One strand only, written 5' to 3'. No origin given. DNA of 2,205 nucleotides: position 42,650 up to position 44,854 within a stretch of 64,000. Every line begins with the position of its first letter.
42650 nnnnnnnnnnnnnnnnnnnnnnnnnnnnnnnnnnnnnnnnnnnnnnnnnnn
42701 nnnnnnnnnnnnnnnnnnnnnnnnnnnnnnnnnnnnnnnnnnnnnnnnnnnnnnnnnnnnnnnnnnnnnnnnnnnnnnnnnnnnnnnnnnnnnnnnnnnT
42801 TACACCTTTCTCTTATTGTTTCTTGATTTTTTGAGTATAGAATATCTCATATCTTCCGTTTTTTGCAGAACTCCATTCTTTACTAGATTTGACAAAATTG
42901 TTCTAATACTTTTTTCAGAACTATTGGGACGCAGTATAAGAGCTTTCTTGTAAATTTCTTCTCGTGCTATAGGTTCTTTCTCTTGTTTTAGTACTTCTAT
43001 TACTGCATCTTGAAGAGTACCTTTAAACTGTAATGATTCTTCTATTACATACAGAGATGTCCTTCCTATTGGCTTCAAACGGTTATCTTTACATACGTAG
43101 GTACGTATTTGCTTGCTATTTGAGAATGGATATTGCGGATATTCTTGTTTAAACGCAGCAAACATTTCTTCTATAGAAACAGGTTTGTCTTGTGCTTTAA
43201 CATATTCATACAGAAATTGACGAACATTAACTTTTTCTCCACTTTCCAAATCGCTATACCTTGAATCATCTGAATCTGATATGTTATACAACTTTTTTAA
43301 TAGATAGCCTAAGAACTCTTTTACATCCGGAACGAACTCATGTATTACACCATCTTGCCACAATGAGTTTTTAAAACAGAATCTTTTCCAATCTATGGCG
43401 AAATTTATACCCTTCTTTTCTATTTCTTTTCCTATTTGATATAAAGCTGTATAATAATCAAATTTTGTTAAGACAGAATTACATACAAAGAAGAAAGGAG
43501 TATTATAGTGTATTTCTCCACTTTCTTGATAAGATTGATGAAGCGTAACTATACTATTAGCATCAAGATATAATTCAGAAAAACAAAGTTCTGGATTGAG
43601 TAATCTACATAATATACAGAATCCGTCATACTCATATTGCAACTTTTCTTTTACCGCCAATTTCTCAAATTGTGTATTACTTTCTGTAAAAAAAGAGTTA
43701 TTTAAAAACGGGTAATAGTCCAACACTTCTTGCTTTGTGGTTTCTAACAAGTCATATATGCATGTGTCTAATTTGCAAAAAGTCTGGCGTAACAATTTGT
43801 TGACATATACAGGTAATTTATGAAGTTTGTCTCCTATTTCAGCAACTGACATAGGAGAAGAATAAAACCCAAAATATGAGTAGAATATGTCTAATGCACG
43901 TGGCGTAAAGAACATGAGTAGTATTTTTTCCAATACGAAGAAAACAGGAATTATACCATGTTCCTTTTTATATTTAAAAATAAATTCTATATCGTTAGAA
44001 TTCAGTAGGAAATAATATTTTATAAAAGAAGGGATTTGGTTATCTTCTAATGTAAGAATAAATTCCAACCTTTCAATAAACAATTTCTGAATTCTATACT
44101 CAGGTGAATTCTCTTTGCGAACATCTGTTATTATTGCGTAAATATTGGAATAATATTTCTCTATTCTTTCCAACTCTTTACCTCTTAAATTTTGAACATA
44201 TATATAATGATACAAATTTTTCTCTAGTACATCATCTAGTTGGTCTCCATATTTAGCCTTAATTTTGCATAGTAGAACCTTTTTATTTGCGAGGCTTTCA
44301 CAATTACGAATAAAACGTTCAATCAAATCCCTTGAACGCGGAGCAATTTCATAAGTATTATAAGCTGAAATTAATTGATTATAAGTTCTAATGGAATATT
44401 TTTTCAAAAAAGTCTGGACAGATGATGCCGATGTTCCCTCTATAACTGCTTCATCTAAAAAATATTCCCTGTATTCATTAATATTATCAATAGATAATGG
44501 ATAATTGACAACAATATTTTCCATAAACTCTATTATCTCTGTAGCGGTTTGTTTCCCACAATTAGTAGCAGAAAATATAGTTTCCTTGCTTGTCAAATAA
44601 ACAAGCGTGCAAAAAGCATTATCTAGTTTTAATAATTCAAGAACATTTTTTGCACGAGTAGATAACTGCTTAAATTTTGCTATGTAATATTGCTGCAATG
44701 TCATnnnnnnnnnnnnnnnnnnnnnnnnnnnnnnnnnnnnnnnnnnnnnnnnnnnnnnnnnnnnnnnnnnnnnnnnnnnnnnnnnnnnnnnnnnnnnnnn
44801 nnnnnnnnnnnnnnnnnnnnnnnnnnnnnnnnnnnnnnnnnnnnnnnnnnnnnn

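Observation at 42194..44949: Candidate novel system: palindromic operator, 67-aa ORF, 634-aa protein made only of RNA-polymerase-type DNA-binding modules, and a 196-aa HEPN-like protein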

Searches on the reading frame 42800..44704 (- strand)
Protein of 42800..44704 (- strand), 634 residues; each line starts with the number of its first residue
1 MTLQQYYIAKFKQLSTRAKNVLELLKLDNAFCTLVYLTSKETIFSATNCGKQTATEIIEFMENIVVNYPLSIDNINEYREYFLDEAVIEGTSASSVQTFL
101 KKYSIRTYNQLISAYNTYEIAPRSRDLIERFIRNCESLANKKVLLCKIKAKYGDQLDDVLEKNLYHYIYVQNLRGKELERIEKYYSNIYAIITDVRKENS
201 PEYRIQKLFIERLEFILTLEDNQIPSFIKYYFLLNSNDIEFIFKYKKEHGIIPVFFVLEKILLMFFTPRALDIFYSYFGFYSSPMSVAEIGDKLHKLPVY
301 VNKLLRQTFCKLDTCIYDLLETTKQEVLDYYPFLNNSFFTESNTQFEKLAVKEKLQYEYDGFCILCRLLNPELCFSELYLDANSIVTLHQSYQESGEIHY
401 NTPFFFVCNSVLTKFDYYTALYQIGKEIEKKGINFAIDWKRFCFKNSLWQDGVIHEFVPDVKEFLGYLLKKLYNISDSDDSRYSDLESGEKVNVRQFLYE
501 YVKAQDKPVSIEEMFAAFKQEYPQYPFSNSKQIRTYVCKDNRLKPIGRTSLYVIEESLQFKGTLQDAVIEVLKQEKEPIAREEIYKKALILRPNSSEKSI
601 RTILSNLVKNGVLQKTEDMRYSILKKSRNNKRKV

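Call 3: search_protein_families(library=pfam, proteins=[window:42800-44704:-], max_evalue=1)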
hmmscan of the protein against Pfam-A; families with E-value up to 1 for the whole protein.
window:42800-44704:- (634 aa): 7 families
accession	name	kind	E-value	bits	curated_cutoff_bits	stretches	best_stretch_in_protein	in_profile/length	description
PF24706.1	DUF7669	-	1.1e-05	25.9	23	1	563-611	5-52/75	Domain of unknown function (DUF7669)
PF25166.1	CoiA_C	-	0.0011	19.3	21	1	588-627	100-139/149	Competence protein CoiA, C-terminal domain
PF03965.22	Penicillinase_R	-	0.014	16.1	22.6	1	562-620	2-58/115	Penicillinase repressor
PF02186.21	TFIIE_beta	-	0.018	15.7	28.1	0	499-520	9-30/66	TFIIE beta subunit core domain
PF08100.18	Dimerisation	-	0.019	15.2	25.6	1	568-621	30-81/93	O-methyltransferase dimerisation domain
PF07106.19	TBPIP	-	0.022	15.1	22.8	1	495-522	3-30/62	TBPIP/Hop2 winged helix domain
PF23159.1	WH_Rok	-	0.24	12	27.6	0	565-586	2-23/58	Repressor Rok winged helix domain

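Call 5: search_protein_families(library=padloc, proteins=[window:42800-44704:-], max_evalue=1)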
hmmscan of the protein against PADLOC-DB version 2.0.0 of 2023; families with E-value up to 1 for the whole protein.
window:42800-44704:- (634 aa): 0 families

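Call 6: search_protein_families(library=ncbifam, proteins=[window:42800-44704:-], max_evalue=1)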
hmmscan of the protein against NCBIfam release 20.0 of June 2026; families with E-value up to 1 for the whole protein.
window:42800-44704:- (634 aa): 0 families

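Call 7: search_solved_structures(query=window:42800-44704:-, max_evalue=10, show_alignments=3)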
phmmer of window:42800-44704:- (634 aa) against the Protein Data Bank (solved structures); distinct sequences matched with E-value up to 10: 2.
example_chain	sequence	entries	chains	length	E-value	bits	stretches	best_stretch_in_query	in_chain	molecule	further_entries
6kgc_A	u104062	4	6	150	2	9.9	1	58-97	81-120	Probably cellulosomal scaffolding protein, secreted cellulose-binding and cohesin domain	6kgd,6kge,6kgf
6kg8_A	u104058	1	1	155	2.2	9.9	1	58-97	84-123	Probably cellulosomal scaffolding protein, secreted cellulose-binding and cohesin domain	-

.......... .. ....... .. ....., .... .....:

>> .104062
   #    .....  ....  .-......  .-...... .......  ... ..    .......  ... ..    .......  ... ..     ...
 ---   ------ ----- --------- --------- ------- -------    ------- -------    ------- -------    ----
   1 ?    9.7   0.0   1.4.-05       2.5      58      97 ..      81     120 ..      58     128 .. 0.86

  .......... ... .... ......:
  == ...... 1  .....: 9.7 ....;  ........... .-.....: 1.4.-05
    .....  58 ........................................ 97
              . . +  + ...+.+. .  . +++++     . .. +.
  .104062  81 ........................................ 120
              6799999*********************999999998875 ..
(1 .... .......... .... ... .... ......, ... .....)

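Call 9: find_homologous_proteins(query=window:42800-44704:-)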
Query window:42800-44704:- (634 aa): 3 proteins with E <= 0.001 among 8000 candidates.
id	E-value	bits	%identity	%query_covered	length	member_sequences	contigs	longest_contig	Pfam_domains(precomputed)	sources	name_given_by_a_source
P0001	0.0e+0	1398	100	100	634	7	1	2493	PF24706.2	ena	-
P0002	1.1e-175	604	47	99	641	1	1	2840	-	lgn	-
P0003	4.1e-39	153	41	34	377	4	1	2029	PF13306.13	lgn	-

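Call 11: find_encoding_contigs(protein=P0002, flank=10000)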
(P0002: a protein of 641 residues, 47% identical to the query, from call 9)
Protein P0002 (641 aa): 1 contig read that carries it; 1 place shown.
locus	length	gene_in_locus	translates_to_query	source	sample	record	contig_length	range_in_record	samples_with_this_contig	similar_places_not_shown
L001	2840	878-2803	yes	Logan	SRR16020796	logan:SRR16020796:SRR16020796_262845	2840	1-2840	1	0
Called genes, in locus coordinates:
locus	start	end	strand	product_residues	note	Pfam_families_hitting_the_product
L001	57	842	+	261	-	PF11185:DUF2971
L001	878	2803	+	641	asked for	-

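Call 12: find_encoding_contigs(protein=P0003, flank=10000)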
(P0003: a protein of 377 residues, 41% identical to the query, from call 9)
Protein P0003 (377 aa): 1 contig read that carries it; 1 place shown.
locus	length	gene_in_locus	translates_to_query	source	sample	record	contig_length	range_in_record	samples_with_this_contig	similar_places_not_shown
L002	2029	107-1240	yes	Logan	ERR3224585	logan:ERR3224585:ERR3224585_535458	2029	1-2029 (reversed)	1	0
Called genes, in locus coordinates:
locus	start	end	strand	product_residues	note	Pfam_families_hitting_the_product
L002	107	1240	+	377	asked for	PF13306:LRR_5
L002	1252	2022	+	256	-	-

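Call 35: find_related_loci(query=A1, collection=metagenome_contigs, flank=6000)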
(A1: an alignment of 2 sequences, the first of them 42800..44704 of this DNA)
Query A1 (634 aa) in metagenome_contigs; peptide patterns used: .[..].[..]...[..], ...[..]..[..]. (x = any residue, [..] = any of these).
600 stretches matched a pattern, but none encodes a relative of the query by tblastn (E <= 1e-3).

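Call 48: search_protein_representatives(alignment_id=A1)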
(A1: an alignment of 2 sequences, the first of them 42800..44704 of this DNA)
Query: 2 sequences, 651 profile positions. Proteins with E-value up to 0.001 (for the whole library): 306; up to 1e-10: 137; up to 1e-30: 12. The best 150 are listed.
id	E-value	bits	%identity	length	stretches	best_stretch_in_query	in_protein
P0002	0.0e+00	1303.9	-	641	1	1-647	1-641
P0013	9.0e-58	212.5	-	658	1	1-631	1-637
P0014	5.7e-55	203.2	-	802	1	1-630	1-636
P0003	6.7e-54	199.7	-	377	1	1-242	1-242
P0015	1.6e-49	185.2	-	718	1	6-640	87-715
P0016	2.0e-46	175.0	-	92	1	561-651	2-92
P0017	1.9e-43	165.2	-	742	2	165-643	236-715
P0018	3.3e-42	161.1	-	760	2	172-642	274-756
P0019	4.1e-41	157.5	-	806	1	1-630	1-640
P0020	1.9e-38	148.7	-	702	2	243-644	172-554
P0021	1.5e-37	145.7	-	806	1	1-630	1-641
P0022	6.4e-36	140.3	-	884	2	213-639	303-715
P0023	1.8e-24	102.5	-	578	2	478-622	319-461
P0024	1.8e-23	99.2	-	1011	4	504-628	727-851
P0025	2.2e-23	98.9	-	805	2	212-629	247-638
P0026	3.2e-23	98.4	-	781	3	503-622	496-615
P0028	1.6e-22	96.1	-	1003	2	505-630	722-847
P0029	2.4e-22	95.5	-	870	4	416-631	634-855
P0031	8.8e-22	93.6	-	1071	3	244-630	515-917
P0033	2.9e-21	91.9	-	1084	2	100-630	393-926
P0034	5.2e-21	91.0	-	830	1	234-618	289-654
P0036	2.0e-20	89.1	-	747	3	196-385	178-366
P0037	1.0e-19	86.8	-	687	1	233-631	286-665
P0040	1.8e-19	86.0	-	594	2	206-631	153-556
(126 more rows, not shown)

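Call 50: predict_structure(alignment_id=A1)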
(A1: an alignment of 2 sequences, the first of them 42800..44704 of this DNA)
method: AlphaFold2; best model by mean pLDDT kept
length: 634 residues; sequences in the alignment: 2
mean_pLDDT: 44.8   pTM: 0.24
mean pLDDT of the five models: 44.8, 42.1, 41.1, 40.8, 40.6
residues with pLDDT >= 90: 0; 70-90: 117; 50-70: 76; < 50: 441
segments of 3 or more residues with pLDDT < 50: 28-37, 69-100, 102-144, 146-490, 626-634
pLDDT, mean of each block of 10 residues (from residue 1): 57 75 54 48 63 74 57 36 34 42 45 38 45 42 48 44 34 35 34 32 30 39 37 38 42 32 30 31 29 30 28 25 33 28 24 23 26 23 25 25 23 26 35 28 24 25 32 29 33 75 82 85 70 66 67 69 77 80 77 72 83 77 57 30
secondary structure, 60 per line:
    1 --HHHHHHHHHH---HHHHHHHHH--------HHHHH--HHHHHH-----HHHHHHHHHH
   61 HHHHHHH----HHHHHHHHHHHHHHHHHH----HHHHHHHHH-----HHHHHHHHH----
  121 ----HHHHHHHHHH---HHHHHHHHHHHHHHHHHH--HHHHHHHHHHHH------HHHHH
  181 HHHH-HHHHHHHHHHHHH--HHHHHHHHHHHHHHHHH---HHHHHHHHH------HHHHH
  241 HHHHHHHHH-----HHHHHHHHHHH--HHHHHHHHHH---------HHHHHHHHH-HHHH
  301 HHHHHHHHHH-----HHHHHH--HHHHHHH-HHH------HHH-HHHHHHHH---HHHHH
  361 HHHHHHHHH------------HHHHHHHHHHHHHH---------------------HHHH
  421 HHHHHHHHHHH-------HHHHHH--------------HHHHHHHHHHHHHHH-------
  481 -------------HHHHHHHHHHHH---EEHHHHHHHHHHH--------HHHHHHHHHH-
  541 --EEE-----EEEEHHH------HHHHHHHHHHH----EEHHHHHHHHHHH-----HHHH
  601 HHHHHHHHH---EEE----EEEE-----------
elements in order: H3-12 H16-24 H33-37 H40-45 H51-67 H72-89 H94-102 H108-116 H125-134 H138-155 H158-169 H176-184 H186-198 H201-217 H221-229 H236-249 H255-265 H268-277 H287-295 H297-310 H316-321 H324-330 H345-352 H356-369 H382-395 H417-431 H439-444 H459-473 H494-505 H511-521 H530-539 E543-545 E551-554 H564-574 H581-591 H597-609 E613-615 E620-623

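Call 53: search_protein_families(library=pfam, alignment_id=A5, max_evalue=0.001)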
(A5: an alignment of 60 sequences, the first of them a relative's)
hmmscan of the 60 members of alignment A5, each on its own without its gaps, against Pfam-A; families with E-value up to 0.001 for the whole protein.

A. member 1, P0013 (658 aa): 0 families

B. families by the number of members that match (of 60 scanned): 6 families
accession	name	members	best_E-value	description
PF03118.21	RNA_pol_A_CTD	33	1.5e-24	Bacterial RNA polymerase, alpha chain C terminal domain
PF04545.22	Sigma70_r4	16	1.3e-10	Sigma-70, region 4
PF05066.19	HARE-HTH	5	2.4e-05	HB1, ASXL, restriction endonuclease HTH domain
PF24706.1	DUF7669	4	0.00021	Domain of unknown function (DUF7669)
PF03457.19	HA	2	8.1e-06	Helicase associated domain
PF04358.19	DsrC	1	0.00062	DsrC like protein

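Call 54: search_protein_families(library=pfam, proteins=[P0013, P0014, P0015, P0017, P0018, P0019, P0020, P0021, P0022, P0025], max_evalue=0.1)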
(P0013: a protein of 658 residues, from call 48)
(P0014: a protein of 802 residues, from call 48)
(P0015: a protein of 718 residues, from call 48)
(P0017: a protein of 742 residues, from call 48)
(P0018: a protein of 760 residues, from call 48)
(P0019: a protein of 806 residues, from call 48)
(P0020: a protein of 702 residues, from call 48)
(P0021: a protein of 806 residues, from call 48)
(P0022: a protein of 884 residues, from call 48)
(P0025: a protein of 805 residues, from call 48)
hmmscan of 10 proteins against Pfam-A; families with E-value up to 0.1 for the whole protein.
P0013 (658 aa): 1 family
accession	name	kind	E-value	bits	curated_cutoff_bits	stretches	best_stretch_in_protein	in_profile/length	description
PF03118.21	RNA_pol_A_CTD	-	0.01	16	23.8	0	100-146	20-63/67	Bacterial RNA polymerase, alpha chain C terminal domain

P0014 (802 aa): 5 families
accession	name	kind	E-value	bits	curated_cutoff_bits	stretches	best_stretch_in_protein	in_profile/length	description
PF03118.21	RNA_pol_A_CTD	-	0.00012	22.2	23.8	0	88-134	19-62/67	Bacterial RNA polymerase, alpha chain C terminal domain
PF04358.19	DsrC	-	0.00062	20.6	24.9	1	229-302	12-84/107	DsrC like protein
PF24706.1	DUF7669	-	0.00095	19.8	23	1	589-630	8-48/75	Domain of unknown function (DUF7669)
PF01454.25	MAGE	-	0.044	14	25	1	593-668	6-72/207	MAGE homology domain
PF04545.22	Sigma70_r4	-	0.087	12.8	24.1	0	308-333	17-42/50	Sigma-70, region 4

P0015 (718 aa): 4 families
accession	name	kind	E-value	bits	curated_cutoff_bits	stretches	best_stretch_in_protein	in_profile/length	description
PF03118.21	RNA_pol_A_CTD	-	9.7e-09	35.3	23.8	2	171-211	20-61/67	Bacterial RNA polymerase, alpha chain C terminal domain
PF24706.1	DUF7669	-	0.0018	18.9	23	1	656-702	6-51/75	Domain of unknown function (DUF7669)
PF00476.26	DNA_pol_A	-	0.0088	15.5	34.3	1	164-233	11-78/381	DNA polymerase family A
PF07106.19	TBPIP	-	0.088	13.2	22.8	0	588-646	4-61/62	TBPIP/Hop2 winged helix domain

P0017 (742 aa): 4 families
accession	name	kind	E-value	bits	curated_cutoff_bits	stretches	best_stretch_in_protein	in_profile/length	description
PF03118.21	RNA_pol_A_CTD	-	0.015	15.4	23.8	1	63-109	19-62/67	Bacterial RNA polymerase, alpha chain C terminal domain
PF08513.17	LisH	-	0.035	14.5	21.6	0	585-598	5-18/27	LisH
PF11798.14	IMS_HHH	-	0.043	14.5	24.4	0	92-110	11-29/32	IMS family HHH motif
PF24406.1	nSTAND_NTPase4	-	0.056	14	27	0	582-610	7-35/58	Novel STAND NTPase 4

P0018 (760 aa): 1 family
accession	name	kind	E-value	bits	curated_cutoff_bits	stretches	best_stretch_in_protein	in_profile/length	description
PF24706.1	DUF7669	-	0.00021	21.9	23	1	706-741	16-51/75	Domain of unknown function (DUF7669)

P0019 (806 aa): 2 families
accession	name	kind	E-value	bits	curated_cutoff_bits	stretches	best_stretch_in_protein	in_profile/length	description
PF03112.19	DUF244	-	0.019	15.2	22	1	429-504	10-84/161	Uncharacterized protein family (ORF7) DUF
PF03118.21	RNA_pol_A_CTD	-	0.03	14.5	23.8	0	92-140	18-63/67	Bacterial RNA polymerase, alpha chain C terminal domain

P0020 (702 aa): 3 families
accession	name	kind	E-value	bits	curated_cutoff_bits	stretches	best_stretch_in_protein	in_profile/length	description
PF03118.21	RNA_pol_A_CTD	-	5e-09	36.2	23.8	2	77-133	10-63/67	Bacterial RNA polymerase, alpha chain C terminal domain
PF14520.12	HHH_5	-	0.0012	19.8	27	1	87-132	11-52/57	Helix-hairpin-helix domain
PF12872.13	OST-HTH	-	0.088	13.1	23.8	0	421-458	5-46/71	OST-HTH/LOTUS domain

P0021 (806 aa): 2 families
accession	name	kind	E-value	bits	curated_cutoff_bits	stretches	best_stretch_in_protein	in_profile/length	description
PF03118.21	RNA_pol_A_CTD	-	0.00043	20.4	23.8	1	91-138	19-63/67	Bacterial RNA polymerase, alpha chain C terminal domain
PF03457.19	HA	-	0.051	14.3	28.4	0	670-717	4-56/64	Helicase associated domain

P0022 (884 aa): 6 families
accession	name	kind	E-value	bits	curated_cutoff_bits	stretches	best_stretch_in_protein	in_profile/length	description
PF24706.1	DUF7669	-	0.00033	21.3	23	0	660-702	9-50/75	Domain of unknown function (DUF7669)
PF05066.19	HARE-HTH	-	0.0005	20.9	25.9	0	588-613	4-29/71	HB1, ASXL, restriction endonuclease HTH domain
PF04545.22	Sigma70_r4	-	0.001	19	24.1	1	384-406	19-41/50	Sigma-70, region 4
PF23159.1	WH_Rok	-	0.014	16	27.6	0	593-615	7-29/58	Repressor Rok winged helix domain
PF03118.21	RNA_pol_A_CTD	-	0.017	15.3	23.8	0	164-213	19-64/67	Bacterial RNA polymerase, alpha chain C terminal domain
PF23713.2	WH_Egal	-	0.083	13.9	27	0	591-618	7-35/69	Egalitarian winged helix domain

P0025 (805 aa): 2 families
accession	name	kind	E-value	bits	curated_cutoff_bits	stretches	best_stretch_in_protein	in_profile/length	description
PF04545.22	Sigma70_r4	-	1.3e-10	41.1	24.1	1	307-355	4-48/50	Sigma-70, region 4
PF03118.21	RNA_pol_A_CTD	-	0.055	13.7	23.8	0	102-129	35-62/67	Bacterial RNA polymerase, alpha chain C terminal domain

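Call 55: list_cluster_members(proteins=[P0013, P0014, P0015, P0017, P0018, P0019, P0020, P0021, P0022, P0025])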
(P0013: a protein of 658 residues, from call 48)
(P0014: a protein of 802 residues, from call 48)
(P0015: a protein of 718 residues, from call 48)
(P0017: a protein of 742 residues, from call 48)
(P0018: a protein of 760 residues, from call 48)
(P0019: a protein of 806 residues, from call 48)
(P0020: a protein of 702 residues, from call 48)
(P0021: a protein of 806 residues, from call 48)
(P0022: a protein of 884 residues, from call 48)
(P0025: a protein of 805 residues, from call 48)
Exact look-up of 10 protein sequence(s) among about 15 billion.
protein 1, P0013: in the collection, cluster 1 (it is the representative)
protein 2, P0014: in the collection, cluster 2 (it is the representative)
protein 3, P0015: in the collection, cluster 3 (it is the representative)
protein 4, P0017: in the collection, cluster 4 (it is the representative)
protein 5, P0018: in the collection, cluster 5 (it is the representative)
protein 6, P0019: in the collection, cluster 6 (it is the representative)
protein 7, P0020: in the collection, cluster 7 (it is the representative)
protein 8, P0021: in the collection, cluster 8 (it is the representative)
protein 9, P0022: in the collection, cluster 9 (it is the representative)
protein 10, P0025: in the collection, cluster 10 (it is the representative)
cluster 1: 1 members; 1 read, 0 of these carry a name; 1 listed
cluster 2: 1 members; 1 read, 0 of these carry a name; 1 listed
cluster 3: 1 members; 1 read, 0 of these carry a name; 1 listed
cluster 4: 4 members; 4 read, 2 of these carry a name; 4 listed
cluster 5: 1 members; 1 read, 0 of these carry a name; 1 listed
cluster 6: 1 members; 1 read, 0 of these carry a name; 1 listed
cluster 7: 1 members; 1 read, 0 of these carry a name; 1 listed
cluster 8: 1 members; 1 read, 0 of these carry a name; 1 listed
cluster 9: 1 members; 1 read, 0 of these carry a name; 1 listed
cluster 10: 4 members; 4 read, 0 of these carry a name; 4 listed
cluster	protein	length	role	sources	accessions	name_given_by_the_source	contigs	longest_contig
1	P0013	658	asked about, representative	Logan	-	-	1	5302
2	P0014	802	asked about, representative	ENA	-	-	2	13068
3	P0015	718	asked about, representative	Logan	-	-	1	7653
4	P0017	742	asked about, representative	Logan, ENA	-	-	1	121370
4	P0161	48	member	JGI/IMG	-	hydrogenase expression/formation protein HypE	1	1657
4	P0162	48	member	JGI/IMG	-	hydrogenase expression/formation protein HypE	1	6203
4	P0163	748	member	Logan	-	-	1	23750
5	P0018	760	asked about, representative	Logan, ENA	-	-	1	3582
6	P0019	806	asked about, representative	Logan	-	-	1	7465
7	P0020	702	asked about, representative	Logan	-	-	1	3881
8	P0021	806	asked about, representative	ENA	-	-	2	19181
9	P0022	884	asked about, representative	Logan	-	-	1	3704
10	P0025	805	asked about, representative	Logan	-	-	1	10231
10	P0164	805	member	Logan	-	-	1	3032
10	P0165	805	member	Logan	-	-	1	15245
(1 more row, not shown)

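Call 56: find_encoding_contigs(protein=P0013, flank=6000, max_places=2)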
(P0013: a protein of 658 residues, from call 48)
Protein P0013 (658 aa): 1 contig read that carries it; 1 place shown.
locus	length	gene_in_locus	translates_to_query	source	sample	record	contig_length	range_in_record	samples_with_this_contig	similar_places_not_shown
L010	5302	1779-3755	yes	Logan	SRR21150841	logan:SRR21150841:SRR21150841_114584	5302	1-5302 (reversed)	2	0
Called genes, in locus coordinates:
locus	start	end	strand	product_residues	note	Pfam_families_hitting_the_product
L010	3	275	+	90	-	?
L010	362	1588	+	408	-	-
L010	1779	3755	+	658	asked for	-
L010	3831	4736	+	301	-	PF11185:DUF2971 (faint)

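Call 57: find_encoding_contigs(protein=P0014, flank=6000, max_places=2)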
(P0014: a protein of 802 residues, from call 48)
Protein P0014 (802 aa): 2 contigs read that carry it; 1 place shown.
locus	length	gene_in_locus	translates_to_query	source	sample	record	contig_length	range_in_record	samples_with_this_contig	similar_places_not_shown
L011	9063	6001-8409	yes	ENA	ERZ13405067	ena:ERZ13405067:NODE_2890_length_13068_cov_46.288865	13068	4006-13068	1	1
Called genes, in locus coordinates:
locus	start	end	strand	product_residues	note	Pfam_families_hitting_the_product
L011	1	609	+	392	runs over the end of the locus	-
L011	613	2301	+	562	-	-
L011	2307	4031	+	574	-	PF13589:HATPase_c_3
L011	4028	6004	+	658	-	-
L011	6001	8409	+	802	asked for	-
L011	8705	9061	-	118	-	?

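Call 58: find_encoding_contigs(protein=P0021, flank=6000, max_places=2)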
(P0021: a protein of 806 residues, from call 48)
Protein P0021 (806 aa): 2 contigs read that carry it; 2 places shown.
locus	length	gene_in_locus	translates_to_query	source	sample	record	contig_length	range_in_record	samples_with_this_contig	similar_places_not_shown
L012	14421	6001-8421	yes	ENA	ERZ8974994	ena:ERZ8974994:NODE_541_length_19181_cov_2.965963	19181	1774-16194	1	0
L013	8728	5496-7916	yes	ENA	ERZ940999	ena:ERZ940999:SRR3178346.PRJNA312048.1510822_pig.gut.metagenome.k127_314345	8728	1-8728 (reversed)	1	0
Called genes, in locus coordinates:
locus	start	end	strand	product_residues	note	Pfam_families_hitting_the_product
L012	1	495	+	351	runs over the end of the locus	-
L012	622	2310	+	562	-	-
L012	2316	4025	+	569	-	PF13589:HATPase_c_3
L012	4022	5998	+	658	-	-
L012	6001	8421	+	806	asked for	-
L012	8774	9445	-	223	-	PF01458:SUFBD_core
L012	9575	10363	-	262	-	PF00005:ABC_tran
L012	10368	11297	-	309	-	PF04389:Peptidase_M28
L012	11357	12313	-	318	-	PF13793:Pribosyltran_N, PF00156:Pribosyltran, PF14572:Pribosyl_synth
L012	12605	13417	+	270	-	PF00657:Lipase_GDSL, PF13472:Lipase_GDSL_2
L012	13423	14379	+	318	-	PF13201:PCMD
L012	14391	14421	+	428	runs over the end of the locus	PF13506:Glyco_transf_21, PF13641:Glyco_tranf_2_3, PF00535:Glycos_transf_2, PF13632:Glyco_trans_2_3 (faint)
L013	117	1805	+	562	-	-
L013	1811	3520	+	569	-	PF13589:HATPase_c_3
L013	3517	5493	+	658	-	-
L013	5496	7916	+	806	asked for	-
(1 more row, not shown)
